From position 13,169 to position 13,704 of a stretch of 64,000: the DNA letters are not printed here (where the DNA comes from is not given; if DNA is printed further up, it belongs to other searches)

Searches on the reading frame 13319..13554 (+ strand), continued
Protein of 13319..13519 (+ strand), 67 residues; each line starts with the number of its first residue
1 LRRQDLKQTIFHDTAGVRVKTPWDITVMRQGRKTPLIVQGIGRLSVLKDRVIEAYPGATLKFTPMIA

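Call 31: find_related_loci(query=window:13334-13519:+, collection=viral_contigs, flank=3000)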
Query window:13334-13519:+ (62 aa) in viral_contigs; peptide patterns used: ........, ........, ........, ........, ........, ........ (x = any residue, [..] = any of these).
17 stretches matched a pattern, but none encodes a relative of the query by tblastn (E <= 1e-3).

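Call 36: search_protein_families(library=ncbifam, proteins=[window:13334-13519:+], max_evalue=10)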
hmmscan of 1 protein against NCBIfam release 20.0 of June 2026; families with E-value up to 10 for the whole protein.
window:13334-13519:+ (62 aa): 0 families

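Call 40: predict_structure(protein=window:13334-13519:+)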
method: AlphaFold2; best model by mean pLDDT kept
length: 62 residues; sequences in the alignment: 1
mean_pLDDT: 73.5   pTM: 0.54
mean pLDDT of the five models: 73.5, 62.4, 62.1, 58.8, 55.2
residues with pLDDT >= 90: 0; 70-90: 40; 50-70: 22; < 50: 0
segments of 3 or more residues with pLDDT < 50: none
pLDDT, mean of each block of 10 residues (from residue 1): 60 66 75 78 83 82 59
secondary structure, 60 per line:
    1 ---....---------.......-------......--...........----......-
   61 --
elements in order: E4-7 E17-23 E31-36 H39-49 E54-59

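Call 46: predict_structure(protein=window:13357-13554:+)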
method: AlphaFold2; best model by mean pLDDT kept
length: 66 residues; sequences in the alignment: 1
mean_pLDDT: 62.3   pTM: 0.15
mean pLDDT of the five models: 62.3, 61.8, 61.7, 58.0, 56.7
residues with pLDDT >= 90: 0; 70-90: 8; 50-70: 54; < 50: 4
segments of 3 or more residues with pLDDT < 50: none
pLDDT, mean of each block of 10 residues (from residue 1): 61 70 61 69 62 56 54
secondary structure, 60 per line:
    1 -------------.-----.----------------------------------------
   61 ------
elements in order:
